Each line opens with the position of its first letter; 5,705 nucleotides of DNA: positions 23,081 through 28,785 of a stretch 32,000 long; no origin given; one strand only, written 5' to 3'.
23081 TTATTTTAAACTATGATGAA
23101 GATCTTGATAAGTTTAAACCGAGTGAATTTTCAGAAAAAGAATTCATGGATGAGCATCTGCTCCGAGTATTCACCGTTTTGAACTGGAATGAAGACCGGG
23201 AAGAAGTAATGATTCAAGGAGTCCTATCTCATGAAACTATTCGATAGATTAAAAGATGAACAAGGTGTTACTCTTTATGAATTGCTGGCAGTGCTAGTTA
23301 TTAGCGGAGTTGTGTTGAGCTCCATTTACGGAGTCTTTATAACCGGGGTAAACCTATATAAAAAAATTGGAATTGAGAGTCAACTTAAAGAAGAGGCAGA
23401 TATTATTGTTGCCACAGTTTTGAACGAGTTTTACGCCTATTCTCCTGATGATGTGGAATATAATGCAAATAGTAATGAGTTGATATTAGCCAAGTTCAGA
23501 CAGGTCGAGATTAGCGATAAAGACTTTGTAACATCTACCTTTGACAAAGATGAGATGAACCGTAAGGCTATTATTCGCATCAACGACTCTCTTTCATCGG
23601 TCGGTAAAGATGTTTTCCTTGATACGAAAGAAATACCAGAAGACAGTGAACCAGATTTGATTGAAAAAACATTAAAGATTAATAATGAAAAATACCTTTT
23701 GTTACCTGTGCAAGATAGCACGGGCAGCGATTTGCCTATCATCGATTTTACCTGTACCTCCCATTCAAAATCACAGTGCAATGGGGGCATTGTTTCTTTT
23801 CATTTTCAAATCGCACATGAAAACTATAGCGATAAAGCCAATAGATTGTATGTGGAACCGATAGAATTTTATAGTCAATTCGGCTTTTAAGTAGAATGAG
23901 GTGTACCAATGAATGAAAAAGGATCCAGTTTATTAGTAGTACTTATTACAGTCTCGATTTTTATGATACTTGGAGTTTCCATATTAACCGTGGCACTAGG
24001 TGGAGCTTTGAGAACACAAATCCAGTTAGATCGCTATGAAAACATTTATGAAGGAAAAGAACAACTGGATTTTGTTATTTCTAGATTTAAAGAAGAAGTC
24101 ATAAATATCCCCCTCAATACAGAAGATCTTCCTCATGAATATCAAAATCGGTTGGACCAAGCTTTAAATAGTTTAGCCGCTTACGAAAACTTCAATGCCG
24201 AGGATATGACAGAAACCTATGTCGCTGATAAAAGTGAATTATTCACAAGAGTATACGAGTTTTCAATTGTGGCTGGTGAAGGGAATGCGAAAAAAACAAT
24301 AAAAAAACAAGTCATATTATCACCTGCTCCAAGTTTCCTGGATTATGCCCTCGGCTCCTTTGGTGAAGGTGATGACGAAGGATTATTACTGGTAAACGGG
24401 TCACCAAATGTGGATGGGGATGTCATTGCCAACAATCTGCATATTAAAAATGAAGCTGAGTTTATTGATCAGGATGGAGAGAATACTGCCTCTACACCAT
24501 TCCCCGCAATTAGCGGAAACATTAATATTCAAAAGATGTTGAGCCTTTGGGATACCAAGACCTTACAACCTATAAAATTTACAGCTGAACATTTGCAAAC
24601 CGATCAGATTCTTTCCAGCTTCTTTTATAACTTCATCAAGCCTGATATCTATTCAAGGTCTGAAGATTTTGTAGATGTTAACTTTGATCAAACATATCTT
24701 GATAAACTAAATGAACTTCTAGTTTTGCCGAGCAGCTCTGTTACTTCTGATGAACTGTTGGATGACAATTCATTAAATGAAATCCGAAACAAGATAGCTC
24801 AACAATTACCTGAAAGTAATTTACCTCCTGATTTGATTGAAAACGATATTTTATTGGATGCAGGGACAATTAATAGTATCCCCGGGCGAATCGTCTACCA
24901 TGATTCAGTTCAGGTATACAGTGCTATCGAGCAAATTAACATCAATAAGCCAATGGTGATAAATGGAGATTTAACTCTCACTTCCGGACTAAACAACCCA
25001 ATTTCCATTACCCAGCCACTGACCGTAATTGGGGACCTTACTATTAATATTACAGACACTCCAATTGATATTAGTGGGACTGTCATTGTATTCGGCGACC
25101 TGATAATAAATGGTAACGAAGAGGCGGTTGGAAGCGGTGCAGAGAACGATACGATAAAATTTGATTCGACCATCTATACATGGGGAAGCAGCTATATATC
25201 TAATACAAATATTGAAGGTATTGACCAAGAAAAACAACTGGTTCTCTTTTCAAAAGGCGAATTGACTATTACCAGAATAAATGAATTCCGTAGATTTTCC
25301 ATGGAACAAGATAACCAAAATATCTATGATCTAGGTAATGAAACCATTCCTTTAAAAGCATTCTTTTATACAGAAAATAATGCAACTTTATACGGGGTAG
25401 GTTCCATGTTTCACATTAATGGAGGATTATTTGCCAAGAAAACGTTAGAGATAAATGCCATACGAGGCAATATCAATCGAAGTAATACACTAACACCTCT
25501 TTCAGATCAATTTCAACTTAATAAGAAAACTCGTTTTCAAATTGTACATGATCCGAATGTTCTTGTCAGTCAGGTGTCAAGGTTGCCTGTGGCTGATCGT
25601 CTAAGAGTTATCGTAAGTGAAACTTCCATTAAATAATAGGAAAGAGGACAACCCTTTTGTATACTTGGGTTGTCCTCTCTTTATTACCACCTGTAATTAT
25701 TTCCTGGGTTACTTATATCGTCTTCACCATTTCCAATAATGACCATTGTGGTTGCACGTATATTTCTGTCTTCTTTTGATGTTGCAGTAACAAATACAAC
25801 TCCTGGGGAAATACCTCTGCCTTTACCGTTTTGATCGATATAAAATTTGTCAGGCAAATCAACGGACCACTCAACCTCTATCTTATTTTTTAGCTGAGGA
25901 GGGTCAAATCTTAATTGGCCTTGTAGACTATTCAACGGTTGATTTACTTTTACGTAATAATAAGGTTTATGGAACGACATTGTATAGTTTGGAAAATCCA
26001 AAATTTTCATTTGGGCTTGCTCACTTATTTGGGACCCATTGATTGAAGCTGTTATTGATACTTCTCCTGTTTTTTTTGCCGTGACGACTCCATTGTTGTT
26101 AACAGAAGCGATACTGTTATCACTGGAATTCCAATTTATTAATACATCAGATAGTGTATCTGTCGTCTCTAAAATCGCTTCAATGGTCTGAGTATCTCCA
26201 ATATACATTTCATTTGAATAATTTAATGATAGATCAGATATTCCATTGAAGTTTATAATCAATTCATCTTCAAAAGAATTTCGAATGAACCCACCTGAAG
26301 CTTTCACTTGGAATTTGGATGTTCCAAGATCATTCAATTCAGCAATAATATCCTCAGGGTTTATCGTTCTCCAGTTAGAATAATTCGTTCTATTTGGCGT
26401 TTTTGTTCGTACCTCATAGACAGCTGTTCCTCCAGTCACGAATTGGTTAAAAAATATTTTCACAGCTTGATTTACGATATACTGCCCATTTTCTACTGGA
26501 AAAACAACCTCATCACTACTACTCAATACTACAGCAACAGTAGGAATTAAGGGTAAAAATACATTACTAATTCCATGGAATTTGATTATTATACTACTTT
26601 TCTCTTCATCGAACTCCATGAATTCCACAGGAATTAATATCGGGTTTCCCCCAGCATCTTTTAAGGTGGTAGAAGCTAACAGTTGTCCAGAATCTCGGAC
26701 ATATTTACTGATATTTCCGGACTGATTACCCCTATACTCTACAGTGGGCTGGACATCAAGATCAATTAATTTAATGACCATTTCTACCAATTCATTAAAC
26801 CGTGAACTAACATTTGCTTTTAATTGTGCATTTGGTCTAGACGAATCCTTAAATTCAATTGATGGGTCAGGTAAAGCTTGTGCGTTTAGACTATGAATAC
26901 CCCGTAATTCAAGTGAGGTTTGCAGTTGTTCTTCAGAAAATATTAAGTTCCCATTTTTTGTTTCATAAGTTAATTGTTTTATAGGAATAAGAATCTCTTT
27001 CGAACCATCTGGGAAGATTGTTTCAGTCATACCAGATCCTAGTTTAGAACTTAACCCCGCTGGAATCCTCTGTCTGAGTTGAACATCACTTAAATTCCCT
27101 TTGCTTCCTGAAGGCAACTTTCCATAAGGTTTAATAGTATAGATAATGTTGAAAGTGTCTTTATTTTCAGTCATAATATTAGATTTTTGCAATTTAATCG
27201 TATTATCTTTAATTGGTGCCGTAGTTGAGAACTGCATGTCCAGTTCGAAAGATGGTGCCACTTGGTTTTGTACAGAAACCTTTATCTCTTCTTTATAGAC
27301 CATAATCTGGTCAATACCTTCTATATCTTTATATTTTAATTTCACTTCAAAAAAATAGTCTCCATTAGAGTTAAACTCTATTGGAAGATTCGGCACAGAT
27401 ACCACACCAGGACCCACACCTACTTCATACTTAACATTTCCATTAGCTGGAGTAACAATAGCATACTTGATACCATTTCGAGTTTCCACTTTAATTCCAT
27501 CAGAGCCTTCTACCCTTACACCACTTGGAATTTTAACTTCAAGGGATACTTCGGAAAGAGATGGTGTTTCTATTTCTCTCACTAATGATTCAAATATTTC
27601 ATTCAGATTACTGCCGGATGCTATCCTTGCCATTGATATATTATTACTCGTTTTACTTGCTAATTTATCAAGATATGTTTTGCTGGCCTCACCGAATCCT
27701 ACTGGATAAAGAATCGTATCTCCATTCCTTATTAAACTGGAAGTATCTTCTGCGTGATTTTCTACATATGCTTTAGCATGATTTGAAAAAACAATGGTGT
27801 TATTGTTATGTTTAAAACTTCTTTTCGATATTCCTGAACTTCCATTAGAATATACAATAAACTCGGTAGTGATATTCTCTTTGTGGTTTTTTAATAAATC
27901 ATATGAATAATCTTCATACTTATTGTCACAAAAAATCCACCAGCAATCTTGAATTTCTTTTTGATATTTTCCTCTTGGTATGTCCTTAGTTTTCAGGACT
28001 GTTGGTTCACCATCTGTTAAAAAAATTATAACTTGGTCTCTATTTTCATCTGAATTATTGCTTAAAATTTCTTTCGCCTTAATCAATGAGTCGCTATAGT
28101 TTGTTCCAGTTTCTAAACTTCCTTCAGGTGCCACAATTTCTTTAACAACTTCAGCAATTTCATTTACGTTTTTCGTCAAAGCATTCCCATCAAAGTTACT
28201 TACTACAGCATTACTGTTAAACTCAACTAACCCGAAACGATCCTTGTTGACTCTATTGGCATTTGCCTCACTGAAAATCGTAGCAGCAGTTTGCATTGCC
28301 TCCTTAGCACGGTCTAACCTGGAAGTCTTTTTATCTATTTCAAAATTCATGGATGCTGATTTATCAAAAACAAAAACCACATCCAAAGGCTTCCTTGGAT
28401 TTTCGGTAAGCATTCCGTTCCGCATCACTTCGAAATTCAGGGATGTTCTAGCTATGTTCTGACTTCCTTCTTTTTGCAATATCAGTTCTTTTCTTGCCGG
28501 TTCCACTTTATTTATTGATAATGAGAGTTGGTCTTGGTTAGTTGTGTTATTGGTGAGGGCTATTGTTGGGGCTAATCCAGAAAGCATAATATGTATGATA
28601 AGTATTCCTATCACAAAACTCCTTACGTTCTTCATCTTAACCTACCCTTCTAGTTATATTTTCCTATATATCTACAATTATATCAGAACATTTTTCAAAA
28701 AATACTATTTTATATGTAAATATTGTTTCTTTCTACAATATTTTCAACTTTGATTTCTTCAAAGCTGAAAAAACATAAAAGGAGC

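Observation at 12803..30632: Complete retractile type IV pilus locus with cell-wall, tip-adhesin and c-di-GMP modules at the comC locus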

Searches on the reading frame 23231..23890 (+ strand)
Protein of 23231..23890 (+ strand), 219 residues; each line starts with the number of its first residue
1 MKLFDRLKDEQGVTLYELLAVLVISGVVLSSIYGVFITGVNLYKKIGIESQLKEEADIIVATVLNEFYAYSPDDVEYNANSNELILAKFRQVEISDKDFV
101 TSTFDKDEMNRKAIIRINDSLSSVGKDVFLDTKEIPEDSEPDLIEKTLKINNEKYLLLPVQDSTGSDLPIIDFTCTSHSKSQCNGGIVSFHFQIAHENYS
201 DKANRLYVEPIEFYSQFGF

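Call 5: search_protein_families(library=pfam, proteins=[window:23231-23890:+], max_evalue=0.01)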
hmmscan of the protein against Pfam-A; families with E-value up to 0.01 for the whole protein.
window:23231-23890:+ (219 aa): 1 family
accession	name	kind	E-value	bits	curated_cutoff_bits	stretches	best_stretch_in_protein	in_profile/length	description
PF07963.17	N_methyl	-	0.0012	18.8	21.2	1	8-33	2-27/27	Prokaryotic N-terminal methylation motif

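Call 36: search_protein_families(library=ncbifam, proteins=[window:23231-23890:+], max_evalue=0.01)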
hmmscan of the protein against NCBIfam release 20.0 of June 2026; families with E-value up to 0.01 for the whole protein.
window:23231-23890:+ (219 aa): 1 family
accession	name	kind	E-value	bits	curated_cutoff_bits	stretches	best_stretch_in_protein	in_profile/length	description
TIGR02532.1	IV_pilin_GFxxxE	domain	0.0013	18.5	16.3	1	11-31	2-22/24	prepilin-type N-terminal cleavage/methylation domain-containing protein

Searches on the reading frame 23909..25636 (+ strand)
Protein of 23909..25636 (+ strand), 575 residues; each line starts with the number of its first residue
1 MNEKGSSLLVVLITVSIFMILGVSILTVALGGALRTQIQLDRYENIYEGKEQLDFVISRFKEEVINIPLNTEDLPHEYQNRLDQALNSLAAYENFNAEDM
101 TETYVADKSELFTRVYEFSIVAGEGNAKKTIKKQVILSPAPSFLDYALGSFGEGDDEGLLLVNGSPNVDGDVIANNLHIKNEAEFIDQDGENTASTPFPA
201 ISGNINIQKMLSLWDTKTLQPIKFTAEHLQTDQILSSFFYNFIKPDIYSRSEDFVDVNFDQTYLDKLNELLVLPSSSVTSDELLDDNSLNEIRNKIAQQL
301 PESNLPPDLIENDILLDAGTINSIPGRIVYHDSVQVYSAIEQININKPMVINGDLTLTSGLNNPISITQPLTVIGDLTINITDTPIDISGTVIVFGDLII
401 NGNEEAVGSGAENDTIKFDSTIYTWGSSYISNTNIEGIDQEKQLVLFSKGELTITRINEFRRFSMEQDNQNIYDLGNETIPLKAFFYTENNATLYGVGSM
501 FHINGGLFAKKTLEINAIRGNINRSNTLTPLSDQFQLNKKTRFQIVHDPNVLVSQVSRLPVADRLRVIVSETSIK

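Call 5: search_protein_families(library=pfam, proteins=[window:23909-25636:+], max_evalue=0.01)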
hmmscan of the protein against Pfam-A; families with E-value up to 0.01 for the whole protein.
window:23909-25636:+ (575 aa): 0 families

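Call 36: search_protein_families(library=ncbifam, proteins=[window:23909-25636:+], max_evalue=0.01)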
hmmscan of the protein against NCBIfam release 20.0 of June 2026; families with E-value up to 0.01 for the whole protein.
window:23909-25636:+ (575 aa): 0 families

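Call 61: search_protein_families(library=pfam, alignment_id=A6, max_evalue=0.01)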
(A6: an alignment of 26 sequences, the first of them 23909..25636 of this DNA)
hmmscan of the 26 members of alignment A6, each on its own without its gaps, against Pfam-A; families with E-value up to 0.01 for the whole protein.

A. member 1, window:23909-25636:+ (575 aa): 0 families

B. families by the number of members that match (of 26 scanned): 7 families
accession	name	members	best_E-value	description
PF04519.19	Bactofilin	2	0.00017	Polymer-forming cytoskeletal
PF23981.1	DUF7305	1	4.5e-13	Domain of unknown function (DUF7305)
PF14341.11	PilX_N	1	5e-12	PilX N-terminal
PF20597.4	pAdhesive_15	1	3.9e-08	Putative Ice-binding-like adhesive domain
PF10988.14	DUF2807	1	0.00056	Putative auto-transporter adhesin, head GIN domain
PF14956.11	DUF4505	1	0.003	Domain of unknown function (DUF4505)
PF10162.14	G8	1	0.0085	G8 domain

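Call 70: search_solved_structures(query=A7, max_evalue=0.1)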
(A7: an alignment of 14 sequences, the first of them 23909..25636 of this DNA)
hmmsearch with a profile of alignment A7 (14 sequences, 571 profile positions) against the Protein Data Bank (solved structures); distinct sequences matched with E-value up to 0.1: 0.

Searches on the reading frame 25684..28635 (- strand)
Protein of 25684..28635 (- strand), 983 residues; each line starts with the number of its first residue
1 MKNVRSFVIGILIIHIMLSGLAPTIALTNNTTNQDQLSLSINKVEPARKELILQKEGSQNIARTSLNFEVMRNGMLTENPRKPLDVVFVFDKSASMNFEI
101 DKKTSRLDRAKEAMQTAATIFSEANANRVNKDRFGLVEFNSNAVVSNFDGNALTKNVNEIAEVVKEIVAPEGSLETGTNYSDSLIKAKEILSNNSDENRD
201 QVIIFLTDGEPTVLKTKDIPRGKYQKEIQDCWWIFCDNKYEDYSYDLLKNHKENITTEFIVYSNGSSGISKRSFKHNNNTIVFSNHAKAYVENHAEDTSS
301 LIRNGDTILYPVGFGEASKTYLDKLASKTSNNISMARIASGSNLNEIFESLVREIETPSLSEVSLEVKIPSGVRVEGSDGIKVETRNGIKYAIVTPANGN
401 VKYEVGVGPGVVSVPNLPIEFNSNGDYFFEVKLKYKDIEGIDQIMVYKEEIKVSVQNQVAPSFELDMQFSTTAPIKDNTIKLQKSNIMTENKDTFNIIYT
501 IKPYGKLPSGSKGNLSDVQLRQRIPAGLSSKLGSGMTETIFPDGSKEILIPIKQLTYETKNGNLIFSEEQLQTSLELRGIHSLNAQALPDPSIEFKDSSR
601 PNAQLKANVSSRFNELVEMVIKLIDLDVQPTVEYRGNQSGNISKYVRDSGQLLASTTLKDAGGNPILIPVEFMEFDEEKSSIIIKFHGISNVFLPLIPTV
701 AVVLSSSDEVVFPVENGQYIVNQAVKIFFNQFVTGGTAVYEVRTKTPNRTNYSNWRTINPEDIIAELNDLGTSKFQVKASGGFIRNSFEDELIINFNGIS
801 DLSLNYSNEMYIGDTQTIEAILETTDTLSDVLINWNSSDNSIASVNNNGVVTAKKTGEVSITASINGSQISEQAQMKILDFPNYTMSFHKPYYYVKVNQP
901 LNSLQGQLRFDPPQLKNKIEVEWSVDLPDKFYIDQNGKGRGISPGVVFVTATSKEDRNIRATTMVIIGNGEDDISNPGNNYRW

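Call 5: search_protein_families(library=pfam, proteins=[window:25684-28635:-], max_evalue=0.01)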
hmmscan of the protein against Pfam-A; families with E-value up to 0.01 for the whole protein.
window:25684-28635:- (983 aa): 3 families
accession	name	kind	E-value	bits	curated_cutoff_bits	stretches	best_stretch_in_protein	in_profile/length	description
PF13519.12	VWA_2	-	5.4e-14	53.2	27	1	86-210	1-107/107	von Willebrand factor type A domain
PF00092.34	VWA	-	1.6e-12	48.5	23.8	1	85-213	1-117/174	von Willebrand factor type A domain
PF02368.24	Big_2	-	4.7e-12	46.1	22.8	2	813-863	17-66/79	Bacterial Ig-like domain (group 2)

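Call 24: search_protein_families(library=pfam, alignment_id=A1, max_evalue=0.001)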
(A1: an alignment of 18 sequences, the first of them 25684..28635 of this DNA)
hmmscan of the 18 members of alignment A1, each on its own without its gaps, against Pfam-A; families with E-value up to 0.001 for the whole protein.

A. member 1, window:25684-28635:- (983 aa): 3 families
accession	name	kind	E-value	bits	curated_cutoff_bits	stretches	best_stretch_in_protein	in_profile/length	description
PF13519.12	VWA_2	-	5.4e-14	53.2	27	1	86-210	1-107/107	von Willebrand factor type A domain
PF00092.34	VWA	-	1.6e-12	48.5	23.8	1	85-213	1-117/174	von Willebrand factor type A domain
PF02368.24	Big_2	-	4.7e-12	46.1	22.8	1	813-863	17-66/79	Bacterial Ig-like domain (group 2)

B. families by the number of members that match (of 18 scanned): 11 families
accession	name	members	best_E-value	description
PF02368.24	Big_2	14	2.7e-20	Bacterial Ig-like domain (group 2)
PF13519.12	VWA_2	10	2.2e-17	von Willebrand factor type A domain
PF00092.34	VWA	10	2.1e-16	von Willebrand factor type A domain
PF21461.3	HL_N-beta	5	1.8e-10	Hyaluronate lyase, N-terminal beta-sheet domain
PF25354.1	Ig_NUP210_16th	2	6.5e-06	NUP210-like, Ig-like domain 16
PF13768.12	VWA_3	2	0.00011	von Willebrand factor type A domain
PF25106.1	VWA_4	2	0.00064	von Willebrand factor A domain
PF21764.3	Invasin_D4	1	2.5e-05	Invasin, domain 4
PF05762.20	VWA_CoxE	1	0.00027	VWA domain containing CoxE-like protein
PF13629.12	T2SS-T3SS_pil_N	1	0.00059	Pilus formation protein N terminal region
PF03725.20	RNase_PH_C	1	0.00087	3' exoribonuclease family, domain 2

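Call 36: search_protein_families(library=ncbifam, proteins=[window:25684-28635:-], max_evalue=0.01)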
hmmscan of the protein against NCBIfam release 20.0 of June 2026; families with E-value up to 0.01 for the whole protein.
window:25684-28635:- (983 aa): 1 family
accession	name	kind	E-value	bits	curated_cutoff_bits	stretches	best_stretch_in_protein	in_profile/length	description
NF033757.1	gliding_CglB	equivalog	0.00072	18.7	200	1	149-217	138-206/402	adventurous gliding motility lipoprotein CglB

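Call 69: search_solved_structures(query=A1, max_evalue=0.01)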
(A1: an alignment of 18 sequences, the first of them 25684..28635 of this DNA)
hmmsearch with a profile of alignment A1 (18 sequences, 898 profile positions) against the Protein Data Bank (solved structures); distinct sequences matched with E-value up to 0.01: 49.
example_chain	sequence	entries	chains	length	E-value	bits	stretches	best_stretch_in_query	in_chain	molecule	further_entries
9c4f_I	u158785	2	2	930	1.2e-17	66.4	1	75-250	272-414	Inter-alpha-trypsin inhibitor heavy chain H4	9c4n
7quz_AAA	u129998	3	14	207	4.7e-14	54.5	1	712-794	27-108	Beta-1,3-glucanase bglH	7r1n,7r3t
7z47_G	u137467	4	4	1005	3.2e-12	48.5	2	680-807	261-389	Surface protein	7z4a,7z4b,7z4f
4cn8_A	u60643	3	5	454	6.1e-11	44.2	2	77-199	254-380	PROXIMAL THREAD MATRIX PROTEIN 1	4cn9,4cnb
7x30_P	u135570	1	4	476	8e-11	43.8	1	709-883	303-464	Hoc-like protein ORF90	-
6fpy_A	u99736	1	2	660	2.6e-10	42.1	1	77-280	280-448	Inter-alpha-trypsin inhibitor heavy chain H1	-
6fpz_A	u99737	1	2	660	9.4e-09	37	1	77-280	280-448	Inter-alpha-trypsin inhibitor heavy chain H1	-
8s05_A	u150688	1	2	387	1.6e-08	36.3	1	82-248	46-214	Conserved protein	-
9cuy_c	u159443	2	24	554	1.6e-08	36.2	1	701-798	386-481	Short tail fiber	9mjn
6tnj_A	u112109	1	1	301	1.6e-08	36.2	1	75-198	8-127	Minor fimbrium subunit Mfa5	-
6to1_A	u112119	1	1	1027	7e-08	34.1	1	70-196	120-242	Minor fimbrium subunit Mfa5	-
9no5_A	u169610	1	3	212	1.1e-07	33.4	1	72-193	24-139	Putative secreted protein, hemolysin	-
5ngj_A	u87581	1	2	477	2.2e-07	32.4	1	800-885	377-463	Tail tube protein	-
7b7p_A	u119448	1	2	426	3.7e-07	31.7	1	76-296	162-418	Type IV pilus biogenesis protein PilB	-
7qg9_F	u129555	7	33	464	4.8e-07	31.3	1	800-883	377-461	Tail tube protein | Tail tube protein pb6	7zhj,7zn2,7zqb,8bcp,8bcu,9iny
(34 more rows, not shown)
